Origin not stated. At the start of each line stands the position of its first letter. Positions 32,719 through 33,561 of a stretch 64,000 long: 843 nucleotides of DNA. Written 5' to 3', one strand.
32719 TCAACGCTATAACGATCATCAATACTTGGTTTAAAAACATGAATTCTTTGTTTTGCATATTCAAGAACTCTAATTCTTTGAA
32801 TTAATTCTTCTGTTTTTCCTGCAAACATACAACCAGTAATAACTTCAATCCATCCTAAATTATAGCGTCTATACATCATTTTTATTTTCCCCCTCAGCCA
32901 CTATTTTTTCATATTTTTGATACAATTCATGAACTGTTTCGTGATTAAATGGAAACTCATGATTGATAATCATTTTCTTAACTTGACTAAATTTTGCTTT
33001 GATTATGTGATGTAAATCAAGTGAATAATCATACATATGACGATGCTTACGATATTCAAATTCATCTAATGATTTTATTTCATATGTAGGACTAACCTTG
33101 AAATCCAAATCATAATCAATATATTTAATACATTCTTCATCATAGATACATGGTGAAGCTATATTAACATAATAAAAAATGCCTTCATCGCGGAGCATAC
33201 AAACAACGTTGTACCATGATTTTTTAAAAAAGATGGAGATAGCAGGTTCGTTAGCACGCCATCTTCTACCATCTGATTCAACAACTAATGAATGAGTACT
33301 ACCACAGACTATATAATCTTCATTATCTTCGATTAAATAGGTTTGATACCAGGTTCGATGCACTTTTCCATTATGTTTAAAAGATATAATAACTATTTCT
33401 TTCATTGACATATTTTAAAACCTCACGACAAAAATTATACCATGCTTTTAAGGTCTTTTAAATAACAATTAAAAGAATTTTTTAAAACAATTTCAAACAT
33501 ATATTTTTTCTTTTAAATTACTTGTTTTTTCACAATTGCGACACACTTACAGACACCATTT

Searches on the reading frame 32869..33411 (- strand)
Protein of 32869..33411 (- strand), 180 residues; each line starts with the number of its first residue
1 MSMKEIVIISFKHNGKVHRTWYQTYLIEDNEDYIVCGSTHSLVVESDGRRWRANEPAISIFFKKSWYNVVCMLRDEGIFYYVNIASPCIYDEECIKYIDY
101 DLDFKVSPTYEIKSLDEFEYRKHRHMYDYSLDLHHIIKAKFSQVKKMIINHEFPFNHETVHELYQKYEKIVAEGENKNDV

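Call 9: find_encoding_contigs(protein=window:32869-33411:-, flank=3000, max_places=10)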
Protein window:32869-33411:- (180 aa): 13 contigs read that carry it; 9 places shown.
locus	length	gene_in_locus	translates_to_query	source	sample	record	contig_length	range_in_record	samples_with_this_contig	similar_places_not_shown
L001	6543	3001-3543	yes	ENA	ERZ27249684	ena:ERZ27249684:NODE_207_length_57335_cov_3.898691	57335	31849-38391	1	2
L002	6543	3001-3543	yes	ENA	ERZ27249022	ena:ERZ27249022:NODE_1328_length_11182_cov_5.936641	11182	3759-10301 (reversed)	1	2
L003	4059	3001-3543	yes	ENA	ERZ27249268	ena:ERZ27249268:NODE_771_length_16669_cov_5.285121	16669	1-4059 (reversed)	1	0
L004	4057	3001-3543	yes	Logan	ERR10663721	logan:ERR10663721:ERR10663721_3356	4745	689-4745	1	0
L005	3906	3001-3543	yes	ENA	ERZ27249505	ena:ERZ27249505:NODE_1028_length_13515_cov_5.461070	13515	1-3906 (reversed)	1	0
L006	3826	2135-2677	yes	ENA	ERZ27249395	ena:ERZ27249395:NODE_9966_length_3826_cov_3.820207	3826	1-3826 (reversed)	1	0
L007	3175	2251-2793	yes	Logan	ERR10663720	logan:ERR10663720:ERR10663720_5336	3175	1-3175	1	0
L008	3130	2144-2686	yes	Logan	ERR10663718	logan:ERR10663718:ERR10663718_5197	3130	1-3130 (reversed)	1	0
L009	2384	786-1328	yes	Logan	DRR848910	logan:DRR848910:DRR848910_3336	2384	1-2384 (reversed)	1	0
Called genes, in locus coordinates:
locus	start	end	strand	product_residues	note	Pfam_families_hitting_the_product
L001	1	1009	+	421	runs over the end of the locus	PF00275:EPSP_synthase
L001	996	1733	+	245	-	-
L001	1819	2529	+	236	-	PF01027:Bax1-I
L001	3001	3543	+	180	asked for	PF04167:DUF402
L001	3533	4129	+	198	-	PF00265:TK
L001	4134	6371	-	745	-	PF19732:SpoIIE_N, PF07228:SpoIIE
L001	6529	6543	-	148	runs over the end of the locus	PF09578:Spore_YabQ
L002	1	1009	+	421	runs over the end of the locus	PF00275:EPSP_synthase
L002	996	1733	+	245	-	-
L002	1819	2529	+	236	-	PF01027:Bax1-I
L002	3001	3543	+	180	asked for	PF04167:DUF402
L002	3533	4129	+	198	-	PF00265:TK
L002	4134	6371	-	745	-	PF19732:SpoIIE_N, PF07228:SpoIIE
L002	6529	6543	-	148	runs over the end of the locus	PF09578:Spore_YabQ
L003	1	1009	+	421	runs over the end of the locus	PF00275:EPSP_synthase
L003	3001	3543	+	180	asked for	PF04167:DUF402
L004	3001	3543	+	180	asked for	PF04167:DUF402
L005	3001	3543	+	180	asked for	PF04167:DUF402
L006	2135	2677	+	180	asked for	PF04167:DUF402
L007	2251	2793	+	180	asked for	PF04167:DUF402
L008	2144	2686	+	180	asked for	PF04167:DUF402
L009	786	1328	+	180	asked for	PF04167:DUF402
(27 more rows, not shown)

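Call 13: find_homologous_proteins(query=window:32869-33411:-, max_evalue=1e-20)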
Query window:32869-33411:- (180 aa): 158 proteins with E <= 1e-20 among 217 candidates; the best 120 are listed.
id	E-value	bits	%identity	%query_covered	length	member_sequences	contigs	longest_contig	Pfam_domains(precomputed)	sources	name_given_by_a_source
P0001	1.1e-116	405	99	100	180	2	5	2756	PF04167.19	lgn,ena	-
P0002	3.2e-94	332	77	98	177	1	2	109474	PF04167.19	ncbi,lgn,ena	-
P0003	3.0e-80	287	70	99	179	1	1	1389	PF04167.19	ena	-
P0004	1.6e-79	284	70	97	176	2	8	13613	PF04167.19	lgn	-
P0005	2.9e-77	277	69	96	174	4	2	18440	PF04167.19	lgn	-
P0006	7.6e-77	275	69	96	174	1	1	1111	PF04167.19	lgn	-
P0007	4.0e-76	273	68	100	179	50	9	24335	PF04167.19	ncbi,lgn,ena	-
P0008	6.3e-74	266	68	92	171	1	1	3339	PF04167.19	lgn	-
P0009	4.3e-73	263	68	92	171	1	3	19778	PF04167.19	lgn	-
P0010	5.8e-73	263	66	94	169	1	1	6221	PF04167.19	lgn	-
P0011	1.2e-72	262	65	94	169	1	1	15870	PF04167.19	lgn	-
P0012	4.1e-72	260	72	86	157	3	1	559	PF04167.19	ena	-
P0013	6.7e-72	259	65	93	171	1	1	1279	PF04167.19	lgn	-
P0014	8.0e-72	259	65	93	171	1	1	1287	PF04167.19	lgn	-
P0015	8.4e-72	259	65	93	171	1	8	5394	PF04167.19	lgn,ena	-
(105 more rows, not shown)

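Call 14: find_encoding_contigs(protein=P0002, flank=3000, max_places=3)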
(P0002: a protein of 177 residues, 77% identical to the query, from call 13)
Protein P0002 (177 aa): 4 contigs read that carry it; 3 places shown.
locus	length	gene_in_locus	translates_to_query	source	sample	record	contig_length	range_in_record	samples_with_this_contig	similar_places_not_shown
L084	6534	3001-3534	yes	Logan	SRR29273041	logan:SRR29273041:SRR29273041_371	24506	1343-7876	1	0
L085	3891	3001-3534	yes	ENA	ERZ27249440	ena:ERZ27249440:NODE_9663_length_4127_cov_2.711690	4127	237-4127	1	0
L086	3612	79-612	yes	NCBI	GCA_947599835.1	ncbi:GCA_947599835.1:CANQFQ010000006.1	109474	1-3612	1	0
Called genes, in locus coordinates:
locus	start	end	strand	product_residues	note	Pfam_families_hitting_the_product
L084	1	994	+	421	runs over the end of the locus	PF00275:EPSP_synthase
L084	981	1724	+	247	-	-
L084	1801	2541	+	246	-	PF01027:Bax1-I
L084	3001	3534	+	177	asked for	PF04167:DUF402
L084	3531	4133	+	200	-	PF00265:TK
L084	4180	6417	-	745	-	PF19732:SpoIIE_N, PF07228:SpoIIE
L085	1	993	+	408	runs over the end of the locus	?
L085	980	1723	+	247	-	-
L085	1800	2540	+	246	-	PF01027:Bax1-I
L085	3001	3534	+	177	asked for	PF04167:DUF402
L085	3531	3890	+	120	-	?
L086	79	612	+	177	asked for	PF04167:DUF402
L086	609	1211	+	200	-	PF00265:TK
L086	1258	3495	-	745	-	PF19732:SpoIIE_N, PF07228:SpoIIE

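Call 15: find_encoding_contigs(protein=P0004, flank=3000, max_places=3)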
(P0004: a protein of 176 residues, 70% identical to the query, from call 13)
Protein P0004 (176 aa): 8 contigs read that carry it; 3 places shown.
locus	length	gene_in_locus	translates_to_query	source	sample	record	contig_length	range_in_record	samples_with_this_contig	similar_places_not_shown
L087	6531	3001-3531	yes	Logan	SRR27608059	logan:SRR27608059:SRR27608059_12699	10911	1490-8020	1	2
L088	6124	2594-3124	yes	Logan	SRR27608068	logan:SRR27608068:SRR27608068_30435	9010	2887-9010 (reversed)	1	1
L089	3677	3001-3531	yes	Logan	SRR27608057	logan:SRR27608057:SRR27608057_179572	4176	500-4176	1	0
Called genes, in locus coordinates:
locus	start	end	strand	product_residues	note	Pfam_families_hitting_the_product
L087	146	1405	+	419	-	PF00275:EPSP_synthase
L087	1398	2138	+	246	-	-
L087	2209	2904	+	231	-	PF01027:Bax1-I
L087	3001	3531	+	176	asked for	PF04167:DUF402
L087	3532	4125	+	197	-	PF00265:TK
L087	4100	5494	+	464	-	PF01554:MatE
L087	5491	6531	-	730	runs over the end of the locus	PF19732:SpoIIE_N, PF07228:SpoIIE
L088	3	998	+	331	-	?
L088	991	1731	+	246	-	-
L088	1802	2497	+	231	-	PF01027:Bax1-I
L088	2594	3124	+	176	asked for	PF04167:DUF402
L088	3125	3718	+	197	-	PF00265:TK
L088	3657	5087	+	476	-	PF01554:MatE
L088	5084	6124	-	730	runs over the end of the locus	PF19732:SpoIIE_N, PF07228:SpoIIE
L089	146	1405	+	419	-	PF00275:EPSP_synthase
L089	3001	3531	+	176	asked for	PF04167:DUF402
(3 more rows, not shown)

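Call 16: find_encoding_contigs(protein=P0007, flank=3000, max_places=3)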
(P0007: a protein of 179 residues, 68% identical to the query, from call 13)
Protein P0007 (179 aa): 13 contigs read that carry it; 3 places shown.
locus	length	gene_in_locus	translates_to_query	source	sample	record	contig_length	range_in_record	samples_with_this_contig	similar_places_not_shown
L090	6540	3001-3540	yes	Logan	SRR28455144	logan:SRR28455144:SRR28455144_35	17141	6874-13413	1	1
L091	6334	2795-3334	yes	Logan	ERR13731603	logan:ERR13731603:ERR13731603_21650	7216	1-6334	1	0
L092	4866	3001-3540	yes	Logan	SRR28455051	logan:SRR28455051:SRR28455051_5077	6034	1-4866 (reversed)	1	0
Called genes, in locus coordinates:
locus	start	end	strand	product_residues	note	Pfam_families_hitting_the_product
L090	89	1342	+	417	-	PF00275:EPSP_synthase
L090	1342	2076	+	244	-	PF00657:Lipase_GDSL (weak)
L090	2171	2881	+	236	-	PF01027:Bax1-I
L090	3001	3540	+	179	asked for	PF04167:DUF402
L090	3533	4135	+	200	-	PF00265:TK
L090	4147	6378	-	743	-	PF19732:SpoIIE_N, PF07228:SpoIIE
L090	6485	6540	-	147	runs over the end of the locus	PF09578:Spore_YabQ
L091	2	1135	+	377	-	?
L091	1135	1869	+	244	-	PF00657:Lipase_GDSL (weak)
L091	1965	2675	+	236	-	PF01027:Bax1-I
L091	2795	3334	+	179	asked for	PF04167:DUF402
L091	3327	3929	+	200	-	PF00265:TK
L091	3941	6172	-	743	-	PF19732:SpoIIE_N, PF07228:SpoIIE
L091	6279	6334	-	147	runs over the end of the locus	PF09578:Spore_YabQ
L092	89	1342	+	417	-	PF00275:EPSP_synthase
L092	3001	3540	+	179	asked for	PF04167:DUF402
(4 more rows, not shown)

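Call 22: find_encoding_contigs(protein=P0001, flank=3000, max_places=5)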
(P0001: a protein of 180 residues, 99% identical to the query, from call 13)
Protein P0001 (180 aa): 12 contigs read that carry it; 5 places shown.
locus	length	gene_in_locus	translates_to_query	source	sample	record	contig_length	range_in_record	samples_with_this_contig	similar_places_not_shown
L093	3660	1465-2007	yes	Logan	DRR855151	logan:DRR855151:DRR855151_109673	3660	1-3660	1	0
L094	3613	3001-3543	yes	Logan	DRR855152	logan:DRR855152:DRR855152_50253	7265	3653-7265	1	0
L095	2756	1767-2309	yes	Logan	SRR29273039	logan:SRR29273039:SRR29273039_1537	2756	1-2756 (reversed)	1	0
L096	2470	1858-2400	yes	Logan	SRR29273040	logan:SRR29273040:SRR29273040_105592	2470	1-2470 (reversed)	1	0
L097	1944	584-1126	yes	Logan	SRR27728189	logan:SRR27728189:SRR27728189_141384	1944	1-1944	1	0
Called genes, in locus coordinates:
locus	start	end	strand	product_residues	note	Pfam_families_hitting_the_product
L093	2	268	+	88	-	?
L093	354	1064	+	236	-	PF01027:Bax1-I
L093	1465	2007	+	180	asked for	PF04167:DUF402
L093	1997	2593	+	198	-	PF00265:TK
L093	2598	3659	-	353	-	?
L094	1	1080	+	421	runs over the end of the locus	PF00275:EPSP_synthase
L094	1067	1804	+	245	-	-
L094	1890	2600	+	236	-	PF01027:Bax1-I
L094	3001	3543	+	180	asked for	PF04167:DUF402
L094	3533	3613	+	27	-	?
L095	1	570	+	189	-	?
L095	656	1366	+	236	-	PF01027:Bax1-I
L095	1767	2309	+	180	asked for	PF04167:DUF402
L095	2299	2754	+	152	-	?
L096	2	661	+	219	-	?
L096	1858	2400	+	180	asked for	PF04167:DUF402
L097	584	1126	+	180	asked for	PF04167:DUF402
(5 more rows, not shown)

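Call 56: find_encoding_contigs(protein=P0001, flank=1500, max_places=10)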
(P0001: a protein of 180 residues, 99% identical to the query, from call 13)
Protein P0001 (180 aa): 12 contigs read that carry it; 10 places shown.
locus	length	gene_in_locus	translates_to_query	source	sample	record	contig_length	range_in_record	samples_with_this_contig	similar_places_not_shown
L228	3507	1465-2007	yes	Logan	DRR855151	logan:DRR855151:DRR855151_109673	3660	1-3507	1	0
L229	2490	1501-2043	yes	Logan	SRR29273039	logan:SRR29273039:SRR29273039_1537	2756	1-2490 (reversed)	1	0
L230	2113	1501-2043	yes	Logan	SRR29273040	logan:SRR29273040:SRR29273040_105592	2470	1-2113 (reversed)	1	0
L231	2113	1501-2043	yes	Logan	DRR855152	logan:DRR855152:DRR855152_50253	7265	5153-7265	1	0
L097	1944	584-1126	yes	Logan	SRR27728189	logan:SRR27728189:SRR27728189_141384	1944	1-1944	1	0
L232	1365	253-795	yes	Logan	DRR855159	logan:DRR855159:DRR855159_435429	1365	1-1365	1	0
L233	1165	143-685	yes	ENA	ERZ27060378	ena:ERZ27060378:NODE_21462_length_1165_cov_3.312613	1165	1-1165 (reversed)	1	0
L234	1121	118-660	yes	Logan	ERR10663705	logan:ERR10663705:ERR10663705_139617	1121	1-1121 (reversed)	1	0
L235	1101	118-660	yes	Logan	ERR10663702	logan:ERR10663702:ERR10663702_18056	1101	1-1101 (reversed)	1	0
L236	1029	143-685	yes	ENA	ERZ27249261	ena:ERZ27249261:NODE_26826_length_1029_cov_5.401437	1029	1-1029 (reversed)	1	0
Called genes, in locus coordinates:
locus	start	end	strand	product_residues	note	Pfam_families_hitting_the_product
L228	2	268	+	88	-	?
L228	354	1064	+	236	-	PF01027:Bax1-I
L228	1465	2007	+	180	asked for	PF04167:DUF402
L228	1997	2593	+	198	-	PF00265:TK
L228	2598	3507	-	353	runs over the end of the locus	?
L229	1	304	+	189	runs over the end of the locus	?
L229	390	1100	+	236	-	PF01027:Bax1-I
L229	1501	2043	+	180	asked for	PF04167:DUF402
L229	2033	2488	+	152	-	?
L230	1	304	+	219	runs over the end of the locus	?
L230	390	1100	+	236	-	PF01027:Bax1-I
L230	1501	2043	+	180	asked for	PF04167:DUF402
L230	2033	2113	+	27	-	?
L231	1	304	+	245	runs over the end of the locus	-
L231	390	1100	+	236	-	PF01027:Bax1-I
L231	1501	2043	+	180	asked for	PF04167:DUF402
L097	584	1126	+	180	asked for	PF04167:DUF402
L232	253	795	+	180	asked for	PF04167:DUF402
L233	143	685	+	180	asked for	PF04167:DUF402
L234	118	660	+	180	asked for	PF04167:DUF402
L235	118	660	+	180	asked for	PF04167:DUF402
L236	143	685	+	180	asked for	PF04167:DUF402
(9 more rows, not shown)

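Call 60: search_protein_families(library=pfam, proteins=[window:32869-33411:-], max_evalue=0.001)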
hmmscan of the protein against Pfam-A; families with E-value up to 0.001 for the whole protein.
window:32869-33411:- (180 aa): 1 family
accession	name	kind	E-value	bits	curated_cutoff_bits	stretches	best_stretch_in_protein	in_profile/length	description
PF04167.18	DUF402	-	1.3e-13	51.3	23.9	1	56-120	2-68/68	Protein of unknown function (DUF402)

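Call 63: find_encoding_contigs(protein=P0005, flank=1500, max_places=2)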
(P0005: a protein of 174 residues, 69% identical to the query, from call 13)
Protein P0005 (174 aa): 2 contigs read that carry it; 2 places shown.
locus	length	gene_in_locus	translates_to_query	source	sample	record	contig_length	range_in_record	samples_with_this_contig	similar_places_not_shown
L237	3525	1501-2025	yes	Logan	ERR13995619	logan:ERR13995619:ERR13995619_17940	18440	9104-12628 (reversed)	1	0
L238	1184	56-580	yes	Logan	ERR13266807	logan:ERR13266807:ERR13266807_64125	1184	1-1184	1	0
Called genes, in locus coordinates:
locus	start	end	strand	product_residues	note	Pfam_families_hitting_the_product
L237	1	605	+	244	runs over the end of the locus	-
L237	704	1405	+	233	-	PF01027:Bax1-I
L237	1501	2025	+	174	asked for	PF04167:DUF402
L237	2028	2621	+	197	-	PF00265:TK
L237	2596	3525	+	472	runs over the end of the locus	PF01554:MatE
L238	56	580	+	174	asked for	PF04167:DUF402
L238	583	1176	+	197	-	PF00265:TK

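Call 64: find_encoding_contigs(protein=P0009, flank=1500, max_places=2)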
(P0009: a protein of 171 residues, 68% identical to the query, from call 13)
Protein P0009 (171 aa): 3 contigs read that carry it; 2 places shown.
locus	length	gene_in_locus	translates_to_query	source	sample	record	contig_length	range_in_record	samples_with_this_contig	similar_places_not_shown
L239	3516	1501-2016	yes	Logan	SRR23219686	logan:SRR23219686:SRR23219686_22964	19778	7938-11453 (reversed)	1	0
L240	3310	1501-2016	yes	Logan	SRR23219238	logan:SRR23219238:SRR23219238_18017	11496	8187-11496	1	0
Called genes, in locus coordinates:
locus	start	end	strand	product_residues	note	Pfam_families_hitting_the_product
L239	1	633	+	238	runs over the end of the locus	-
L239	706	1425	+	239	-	PF01027:Bax1-I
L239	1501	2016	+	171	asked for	PF04167:DUF402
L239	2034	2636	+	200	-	PF00265:TK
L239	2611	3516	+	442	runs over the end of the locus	PF01554:MatE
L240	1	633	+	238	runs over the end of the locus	-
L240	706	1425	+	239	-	PF01027:Bax1-I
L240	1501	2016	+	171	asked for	PF04167:DUF402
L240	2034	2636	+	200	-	PF00265:TK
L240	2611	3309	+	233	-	?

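Call 65: find_encoding_contigs(protein=P0003, flank=1500, max_places=2)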
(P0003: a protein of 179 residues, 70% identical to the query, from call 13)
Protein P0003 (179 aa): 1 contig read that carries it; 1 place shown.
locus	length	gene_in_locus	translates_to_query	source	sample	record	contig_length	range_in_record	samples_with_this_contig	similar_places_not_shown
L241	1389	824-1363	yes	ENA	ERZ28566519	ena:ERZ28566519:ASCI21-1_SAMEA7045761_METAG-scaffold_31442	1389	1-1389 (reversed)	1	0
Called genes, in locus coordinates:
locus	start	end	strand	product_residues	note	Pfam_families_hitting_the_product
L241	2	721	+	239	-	?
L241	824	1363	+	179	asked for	PF04167:DUF402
